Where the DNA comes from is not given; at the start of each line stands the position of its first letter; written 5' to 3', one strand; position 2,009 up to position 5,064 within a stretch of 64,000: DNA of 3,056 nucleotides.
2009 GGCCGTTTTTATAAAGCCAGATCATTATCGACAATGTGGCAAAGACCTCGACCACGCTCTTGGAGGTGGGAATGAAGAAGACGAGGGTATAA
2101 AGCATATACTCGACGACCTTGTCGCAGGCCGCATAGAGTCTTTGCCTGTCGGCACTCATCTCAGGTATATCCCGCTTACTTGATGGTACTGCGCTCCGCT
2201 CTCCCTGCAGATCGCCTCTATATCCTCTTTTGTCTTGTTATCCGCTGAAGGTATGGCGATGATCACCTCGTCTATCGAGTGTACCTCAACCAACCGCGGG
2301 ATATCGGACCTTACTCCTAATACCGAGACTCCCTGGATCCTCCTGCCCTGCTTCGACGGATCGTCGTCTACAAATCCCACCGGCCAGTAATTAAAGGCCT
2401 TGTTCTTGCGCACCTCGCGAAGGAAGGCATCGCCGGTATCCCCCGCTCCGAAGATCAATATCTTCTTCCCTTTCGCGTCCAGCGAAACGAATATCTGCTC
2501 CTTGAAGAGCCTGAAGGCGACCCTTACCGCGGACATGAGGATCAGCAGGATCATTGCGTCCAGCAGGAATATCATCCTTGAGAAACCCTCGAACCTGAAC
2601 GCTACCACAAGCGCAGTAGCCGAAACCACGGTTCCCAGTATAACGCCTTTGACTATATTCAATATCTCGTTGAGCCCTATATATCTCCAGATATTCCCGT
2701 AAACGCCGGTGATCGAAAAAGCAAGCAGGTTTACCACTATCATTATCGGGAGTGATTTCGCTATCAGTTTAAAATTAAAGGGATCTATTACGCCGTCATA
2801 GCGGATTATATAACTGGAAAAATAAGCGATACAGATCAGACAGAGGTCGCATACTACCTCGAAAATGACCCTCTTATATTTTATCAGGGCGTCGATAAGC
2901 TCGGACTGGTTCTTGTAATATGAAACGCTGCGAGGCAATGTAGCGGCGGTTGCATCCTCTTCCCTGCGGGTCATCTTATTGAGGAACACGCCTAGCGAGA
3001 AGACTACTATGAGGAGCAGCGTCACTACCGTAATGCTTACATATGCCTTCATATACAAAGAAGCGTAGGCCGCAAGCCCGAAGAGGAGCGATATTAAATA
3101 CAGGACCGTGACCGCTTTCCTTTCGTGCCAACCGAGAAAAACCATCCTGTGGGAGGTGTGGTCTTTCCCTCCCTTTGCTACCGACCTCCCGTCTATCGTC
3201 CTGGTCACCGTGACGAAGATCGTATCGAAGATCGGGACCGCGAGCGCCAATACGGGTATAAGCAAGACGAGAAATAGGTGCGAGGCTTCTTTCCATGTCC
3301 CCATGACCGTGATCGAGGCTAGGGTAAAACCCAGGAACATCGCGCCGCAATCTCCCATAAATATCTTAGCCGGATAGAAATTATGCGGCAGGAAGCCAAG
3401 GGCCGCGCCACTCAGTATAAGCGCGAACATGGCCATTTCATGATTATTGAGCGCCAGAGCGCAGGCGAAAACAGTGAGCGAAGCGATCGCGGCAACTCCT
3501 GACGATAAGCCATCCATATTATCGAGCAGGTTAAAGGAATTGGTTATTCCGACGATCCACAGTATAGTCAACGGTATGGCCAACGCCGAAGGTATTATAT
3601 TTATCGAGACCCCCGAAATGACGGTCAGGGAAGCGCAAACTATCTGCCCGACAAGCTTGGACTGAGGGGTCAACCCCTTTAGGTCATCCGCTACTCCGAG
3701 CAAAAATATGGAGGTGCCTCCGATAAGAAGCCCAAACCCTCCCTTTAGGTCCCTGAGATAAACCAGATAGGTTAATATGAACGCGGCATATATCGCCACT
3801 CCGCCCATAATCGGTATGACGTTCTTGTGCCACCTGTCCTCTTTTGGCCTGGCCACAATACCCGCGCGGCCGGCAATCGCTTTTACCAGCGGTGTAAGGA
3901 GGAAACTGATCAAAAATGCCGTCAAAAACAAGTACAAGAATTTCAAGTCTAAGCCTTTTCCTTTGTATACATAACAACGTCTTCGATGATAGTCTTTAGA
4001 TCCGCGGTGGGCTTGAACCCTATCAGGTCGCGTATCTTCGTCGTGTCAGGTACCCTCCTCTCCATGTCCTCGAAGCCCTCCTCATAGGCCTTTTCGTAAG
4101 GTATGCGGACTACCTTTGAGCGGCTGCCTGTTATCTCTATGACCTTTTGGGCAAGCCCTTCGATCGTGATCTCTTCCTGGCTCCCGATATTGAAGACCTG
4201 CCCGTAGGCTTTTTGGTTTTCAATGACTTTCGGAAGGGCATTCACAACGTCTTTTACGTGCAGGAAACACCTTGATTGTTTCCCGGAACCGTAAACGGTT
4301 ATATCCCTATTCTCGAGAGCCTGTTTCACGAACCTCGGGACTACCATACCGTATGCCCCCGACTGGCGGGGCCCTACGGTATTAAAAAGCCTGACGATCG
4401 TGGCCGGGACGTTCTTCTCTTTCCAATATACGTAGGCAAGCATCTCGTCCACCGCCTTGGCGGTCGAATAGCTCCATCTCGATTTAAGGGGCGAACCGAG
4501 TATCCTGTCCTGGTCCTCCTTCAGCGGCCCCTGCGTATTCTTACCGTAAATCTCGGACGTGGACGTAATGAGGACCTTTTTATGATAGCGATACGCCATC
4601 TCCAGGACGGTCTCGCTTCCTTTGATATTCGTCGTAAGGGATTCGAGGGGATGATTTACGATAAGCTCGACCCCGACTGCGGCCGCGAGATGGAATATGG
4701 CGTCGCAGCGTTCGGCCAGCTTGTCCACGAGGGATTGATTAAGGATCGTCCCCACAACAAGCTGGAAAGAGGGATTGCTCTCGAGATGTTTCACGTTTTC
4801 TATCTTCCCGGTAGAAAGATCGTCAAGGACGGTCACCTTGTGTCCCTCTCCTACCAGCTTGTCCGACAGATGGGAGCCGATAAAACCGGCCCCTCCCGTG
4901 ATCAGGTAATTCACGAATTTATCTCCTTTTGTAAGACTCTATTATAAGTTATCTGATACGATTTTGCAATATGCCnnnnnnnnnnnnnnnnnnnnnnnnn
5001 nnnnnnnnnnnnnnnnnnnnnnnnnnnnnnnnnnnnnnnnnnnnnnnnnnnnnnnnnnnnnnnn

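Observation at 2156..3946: Initiating WecA/MraY-type transferase fused to the membrane plus CoA_binding module normally found at the N-terminus of WbaP/PglF/CapD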

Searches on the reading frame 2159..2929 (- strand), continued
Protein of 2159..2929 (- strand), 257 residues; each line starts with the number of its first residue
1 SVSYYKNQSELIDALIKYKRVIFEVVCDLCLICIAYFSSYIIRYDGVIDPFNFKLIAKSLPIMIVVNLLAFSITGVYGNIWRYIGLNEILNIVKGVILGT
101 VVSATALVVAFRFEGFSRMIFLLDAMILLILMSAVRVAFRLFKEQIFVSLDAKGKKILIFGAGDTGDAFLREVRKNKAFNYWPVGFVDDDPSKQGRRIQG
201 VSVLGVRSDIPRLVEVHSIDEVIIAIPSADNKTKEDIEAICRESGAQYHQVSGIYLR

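Call 60: search_protein_families(library=pfam, proteins=[P0304, P0318, P0279, P0218, P0177, P0187], max_evalue=0.00001)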
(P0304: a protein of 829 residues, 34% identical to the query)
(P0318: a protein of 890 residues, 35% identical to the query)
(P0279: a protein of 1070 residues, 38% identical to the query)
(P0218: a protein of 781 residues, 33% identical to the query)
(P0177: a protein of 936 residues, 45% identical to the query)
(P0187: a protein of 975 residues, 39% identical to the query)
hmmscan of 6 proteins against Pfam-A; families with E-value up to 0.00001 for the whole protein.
P0304 (829 aa): 7 families
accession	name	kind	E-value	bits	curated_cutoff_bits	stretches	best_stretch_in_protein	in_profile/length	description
PF02719.21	Polysacc_synt_2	-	5.4e-109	364.3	20.2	1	492-774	1-291/293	Polysaccharide biosynthesis protein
PF02397.22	Bac_transf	-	4.9e-37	127.6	27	1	2-194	1-178/179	Bacterial sugar transferase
PF01370.27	Epimerase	-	9e-20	71.5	20.9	1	492-709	1-236/240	NAD dependent epimerase/dehydratase family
PF04321.23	RmlD_sub_bind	-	4.6e-15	55.9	27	1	491-684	2-181/287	RmlD substrate binding domain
PF13727.12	CoA_binding_3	-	7.7e-13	49.3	25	1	278-443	9-171/175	CoA-binding domain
PF01073.25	3Beta_HSD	-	8e-10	38.6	22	1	493-623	1-124/280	3-beta hydroxysteroid dehydrogenase/isomerase family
PF16363.11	GDP_Man_Dehyd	-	1.6e-08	34.8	27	1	493-616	1-130/332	GDP-mannose 4,6 dehydratase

P0318 (890 aa): 8 families
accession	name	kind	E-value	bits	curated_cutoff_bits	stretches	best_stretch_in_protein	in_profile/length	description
PF02719.21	Polysacc_synt_2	-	3.7e-108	361.6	20.2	1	495-777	1-291/293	Polysaccharide biosynthesis protein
PF02397.22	Bac_transf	-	4.6e-55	186.4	27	1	2-191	1-176/179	Bacterial sugar transferase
PF01370.27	Epimerase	-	4.1e-24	85.7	20.9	1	495-714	1-238/240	NAD dependent epimerase/dehydratase family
PF16363.11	GDP_Man_Dehyd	-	1.8e-14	54.4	27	1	496-620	1-131/332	GDP-mannose 4,6 dehydratase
PF04321.23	RmlD_sub_bind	-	1.8e-14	53.9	27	1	494-732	2-229/287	RmlD substrate binding domain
PF13727.12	CoA_binding_3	-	7.5e-13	49.3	25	1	290-450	18-175/175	CoA-binding domain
PF01073.25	3Beta_HSD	-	2.3e-08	33.8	22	1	496-626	1-124/280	3-beta hydroxysteroid dehydrogenase/isomerase family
PF00106.31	adh_short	-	4.8e-06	26.6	26.6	0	495-566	3-71/195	short chain dehydrogenase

P0279 (1070 aa): 7 families
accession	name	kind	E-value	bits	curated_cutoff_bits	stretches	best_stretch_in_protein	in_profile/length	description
PF02719.21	Polysacc_synt_2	-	2.1e-114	382.1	20.2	1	299-581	1-291/293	Polysaccharide biosynthesis protein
PF14907.12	NTP_transf_5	-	1.5e-30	107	31.2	1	694-925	4-248/249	Uncharacterised nucleotidyltransferase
PF01370.27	Epimerase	-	3.4e-19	69.6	20.9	1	299-505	1-222/240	NAD dependent epimerase/dehydratase family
PF13727.12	CoA_binding_3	-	3.2e-17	63.5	25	1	71-249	10-170/175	CoA-binding domain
PF16363.11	GDP_Man_Dehyd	-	1.1e-10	41.9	27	1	300-424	1-131/332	GDP-mannose 4,6 dehydratase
PF04321.23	RmlD_sub_bind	-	2e-09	37.4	27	1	298-424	2-103/287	RmlD substrate binding domain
PF17836.7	PglD_N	-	3.4e-06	27.9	23.4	1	158-228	1-65/78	PglD N-terminal domain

P0218 (781 aa): 7 families
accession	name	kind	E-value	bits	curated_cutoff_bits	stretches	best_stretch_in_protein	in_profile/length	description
PF02719.21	Polysacc_synt_2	-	9.7e-119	396.3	20.2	1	441-723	1-291/293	Polysaccharide biosynthesis protein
PF01370.27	Epimerase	-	5.3e-24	85.4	20.9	1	441-656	1-234/240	NAD dependent epimerase/dehydratase family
PF04321.23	RmlD_sub_bind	-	3.2e-17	63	27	1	440-628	2-176/287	RmlD substrate binding domain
PF16363.11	GDP_Man_Dehyd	-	5.4e-16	59.4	27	1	442-565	1-130/332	GDP-mannose 4,6 dehydratase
PF01073.25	3Beta_HSD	-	4.4e-13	49.3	22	1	442-570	1-122/280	3-beta hydroxysteroid dehydrogenase/isomerase family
PF13727.12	CoA_binding_3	-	1e-11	45.6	25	1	214-396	5-175/175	CoA-binding domain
PF07993.18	NAD_binding_4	-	7.9e-07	28.9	20.1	0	513-569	88-141/258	Male sterility protein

P0177 (936 aa): 6 families
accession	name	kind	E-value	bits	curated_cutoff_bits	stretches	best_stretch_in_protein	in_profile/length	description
PF02719.21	Polysacc_synt_2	-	2.7e-44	152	20.2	1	612-865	1-272/293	Polysaccharide biosynthesis protein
PF00953.26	Glycos_transf_4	-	5.6e-35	121.1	27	1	51-201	2-159/160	Glycosyl transferase family 4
PF13727.12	CoA_binding_3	-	7.9e-22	78.5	25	1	391-567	3-175/175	CoA-binding domain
PF01370.27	Epimerase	-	3.2e-12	46.8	20.9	1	612-810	1-223/240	NAD dependent epimerase/dehydratase family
PF04321.23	RmlD_sub_bind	-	1.7e-10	40.9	27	1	612-845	3-232/287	RmlD substrate binding domain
PF00106.31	adh_short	-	1.5e-06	28.2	26.6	1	610-676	1-70/195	short chain dehydrogenase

P0187 (975 aa): 5 families
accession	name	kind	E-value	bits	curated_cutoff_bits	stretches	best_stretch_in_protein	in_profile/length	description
PF02719.21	Polysacc_synt_2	-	2.2e-52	178.5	20.2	1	645-907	1-269/293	Polysaccharide biosynthesis protein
PF00953.26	Glycos_transf_4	-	2.2e-37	129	27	1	86-230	3-158/160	Glycosyl transferase family 4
PF13727.12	CoA_binding_3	-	5.8e-13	49.7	25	1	422-596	3-171/175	CoA-binding domain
PF01370.27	Epimerase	-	3.1e-12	46.9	20.9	1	645-853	1-227/240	NAD dependent epimerase/dehydratase family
PF03435.24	Sacchrp_dh_NADP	-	5.2e-06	27.3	25.1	0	645-725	1-78/129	Saccharopine dehydrogenase NADP binding domain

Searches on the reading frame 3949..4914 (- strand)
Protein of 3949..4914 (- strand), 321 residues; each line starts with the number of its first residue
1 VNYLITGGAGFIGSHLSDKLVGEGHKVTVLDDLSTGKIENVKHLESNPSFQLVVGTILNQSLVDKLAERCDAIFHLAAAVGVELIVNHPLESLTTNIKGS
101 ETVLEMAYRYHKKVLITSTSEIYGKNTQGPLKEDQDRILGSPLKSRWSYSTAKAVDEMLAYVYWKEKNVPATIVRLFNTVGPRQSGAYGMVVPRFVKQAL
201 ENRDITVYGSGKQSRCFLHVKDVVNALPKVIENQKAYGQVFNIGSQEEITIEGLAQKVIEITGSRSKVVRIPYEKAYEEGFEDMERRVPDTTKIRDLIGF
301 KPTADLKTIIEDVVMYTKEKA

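Call 3: search_protein_families(library=pfam, proteins=[window:3949-4914:-], max_evalue=0.01)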
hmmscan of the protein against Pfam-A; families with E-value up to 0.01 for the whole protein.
window:3949-4914:- (321 aa): 10 families
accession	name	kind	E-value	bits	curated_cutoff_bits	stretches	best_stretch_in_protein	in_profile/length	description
PF16363.11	GDP_Man_Dehyd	-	2.9e-57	195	27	1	4-312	1-331/332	GDP-mannose 4,6 dehydratase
PF01370.27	Epimerase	-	4.8e-55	187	20.9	1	4-244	2-240/240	NAD dependent epimerase/dehydratase family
PF02719.21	Polysacc_synt_2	-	2.1e-19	70.3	20.2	1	4-270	2-255/293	Polysaccharide biosynthesis protein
PF01073.25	3Beta_HSD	-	4.3e-14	52.6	22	1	4-213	1-211/280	3-beta hydroxysteroid dehydrogenase/isomerase family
PF07993.18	NAD_binding_4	-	4.8e-14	52.6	20.1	1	58-202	77-232/258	Male sterility protein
PF04321.23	RmlD_sub_bind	-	1.1e-09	38.3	27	1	1-302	1-271/287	RmlD substrate binding domain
PF13460.12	NAD_binding_10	-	4.6e-07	30.3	27.2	1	7-175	1-142/184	NAD(P)H-binding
PF02737.24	3HCDH_N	-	0.00095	19.6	22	1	8-125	6-120/180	3-hydroxyacyl-CoA dehydrogenase, NAD binding domain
PF00106.31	adh_short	-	0.0014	18.6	26.6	1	4-73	4-74/195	short chain dehydrogenase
PF08659.16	KR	-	0.0017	18.8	22.6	1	3-128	3-146/180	KR domain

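Call 4: search_protein_families(library=ncbifam, proteins=[window:3949-4914:-], max_evalue=0.01)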
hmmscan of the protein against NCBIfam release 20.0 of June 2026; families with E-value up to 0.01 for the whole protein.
window:3949-4914:- (321 aa): 35 families (the best 25 are shown)
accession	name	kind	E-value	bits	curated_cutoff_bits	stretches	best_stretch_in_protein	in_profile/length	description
TIGR04180.1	EDH_00030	hypoth_equivalog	1.3e-53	182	475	1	4-303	2-295/297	NAD-dependent 4,6-dehydratase LegB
TIGR01181.1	dTDP_gluc_dehyt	equivalog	3.3e-47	161.1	365.1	1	3-316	2-310/321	dTDP-glucose 4,6-dehydratase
NF008872.0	PRK11908.1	equivalog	2.1e-41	142.1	294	1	3-319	4-337/349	bifunctional UDP-4-keto-pentose/UDP-xylose synthase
NF005998.1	PRK08125.1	equivalog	2.8e-40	138.3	777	1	3-316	318-648/649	bifunctional UDP-4-amino-4-deoxy-L-arabinose formyltransferase/UDP-glucuronic acid oxidase ArnA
TIGR01179.1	galE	equivalog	1.3e-38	132.7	262.3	1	4-318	3-326/332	UDP-glucose 4-epimerase GalE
TIGR02197.1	heptose_epim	equivalog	7.6e-27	94.3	274.6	1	4-282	2-280/316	ADP-glyceromanno-heptose 6-epimerase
NF011728.1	PRK15181.1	equivalog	7.9e-25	87.6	760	1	3-315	18-335/348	Vi polysaccharide biosynthesis UDP-N-acetylglucosaminuronic acid C-4 epimerase TviC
NF007490.0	PRK10084.1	subfamily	7.3e-24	84.4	649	1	1-313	1-330/361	dTDP-glucose 4,6-dehydratase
TIGR03466.1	HpnA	hypoth_equivalog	2.6e-21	75.9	367.65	1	2-280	2-264/327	hopanoid-associated sugar epimerase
NF007582.0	PRK10217.1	equivalog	6.3e-21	74.9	698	1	3-249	4-257/355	dTDP-glucose 4,6-dehydratase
NF047922.1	GDPFucSynFcl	equivalog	3.2e-19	69.5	500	1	67-312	51-296/308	GDP-L-fucose synthase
NF007956.0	PRK10675.1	subfamily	3.3e-19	69.2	394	1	1-190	1-191/338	UDP-glucose 4-epimerase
NF041015.1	UDPsulfquin_syn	equivalog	4.7e-17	62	575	1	187-316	234-366/384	UDP-sulfoquinovose synthase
TIGR02622.1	CDP_4_6_dhtase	equivalog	1.3e-16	60.7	278.45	1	4-318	8-331/352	CDP-glucose 4,6-dehydratase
NF043036.1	ErythonDh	equivalog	9.1e-16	57.9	325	1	1-177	1-177/321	D-erythronate dehydrogenase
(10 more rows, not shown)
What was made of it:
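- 3949..4914 (-): Upstream neighbour: 321-aa extended SDR of the UXS/ArnA type (STSEIYG, YSTAK). It is a conserved partner of the fusion. Pfam and NCBIfam (calls 3, 4).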

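Call 29: search_solved_structures(query=window:3949-4914:-, max_evalue=1e-20)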
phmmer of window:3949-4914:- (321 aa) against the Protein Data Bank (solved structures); distinct sequences matched with E-value up to 1e-20: 50.
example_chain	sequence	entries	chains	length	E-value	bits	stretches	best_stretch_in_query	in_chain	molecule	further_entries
4lk3_A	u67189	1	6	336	4.7e-56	193.5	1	3-318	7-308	UDP-glucuronic acid decarboxylase 1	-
4gll_A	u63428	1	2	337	2.4e-55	191.2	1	3-318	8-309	UDP-glucuronic acid decarboxylase 1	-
2b69_A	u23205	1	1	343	2.5e-55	191.2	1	3-318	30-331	UDP-glucuronate decarboxylase 1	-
4m55_A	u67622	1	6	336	3.2e-55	190.8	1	3-318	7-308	UDP-glucuronic acid decarboxylase 1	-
8vr2_A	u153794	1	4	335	2.1e-44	155.3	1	4-307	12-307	NAD-dependent epimerase/dehydratase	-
4zrm_A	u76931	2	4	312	2.3e-38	135.5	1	1-316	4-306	UDP-glucose 4-epimerase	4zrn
6wjb_A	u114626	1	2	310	1.5e-36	129.5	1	3-265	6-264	NAD-dependent epimerase/dehydratase family protein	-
6dnt_A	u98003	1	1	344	4.6e-36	127.9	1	2-305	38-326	NAD-dependent epimerase/dehydratase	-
6wj9_A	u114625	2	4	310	6e-36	127.5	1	3-265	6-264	NAD-dependent epimerase/dehydratase family protein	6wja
6bi4_A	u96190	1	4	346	7.2e-35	124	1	1-270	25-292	dTDP-glucose 4,6-dehydratase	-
8rdg_A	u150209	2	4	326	2.4e-34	122.3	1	1-260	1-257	SDR family NAD(P)-dependent oxidoreductase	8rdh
8rdi_A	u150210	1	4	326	8.4e-34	120.5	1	1-260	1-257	SDR family NAD(P)-dependent oxidoreductase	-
6h0p_A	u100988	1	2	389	1e-33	120.2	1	5-317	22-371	UDP-D-apiose/UDP-D-xylose synthase 1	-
6h0n_A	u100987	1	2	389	1.7e-33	119.5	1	5-317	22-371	UDP-D-apiose/UDP-D-xylose synthase 1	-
6zl6_A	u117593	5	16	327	3.5e-33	118.5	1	1-311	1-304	Epimerase domain-containing protein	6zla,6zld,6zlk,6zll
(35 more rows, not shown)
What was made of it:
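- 3949..4914 (-): Closest solved structure is human UXS1, E 5e-56 (call 29).
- The adjacent SDR belongs to a different SDR subfamily (UXS/ArnA-like, call 29) from Polysacc_synt_2.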
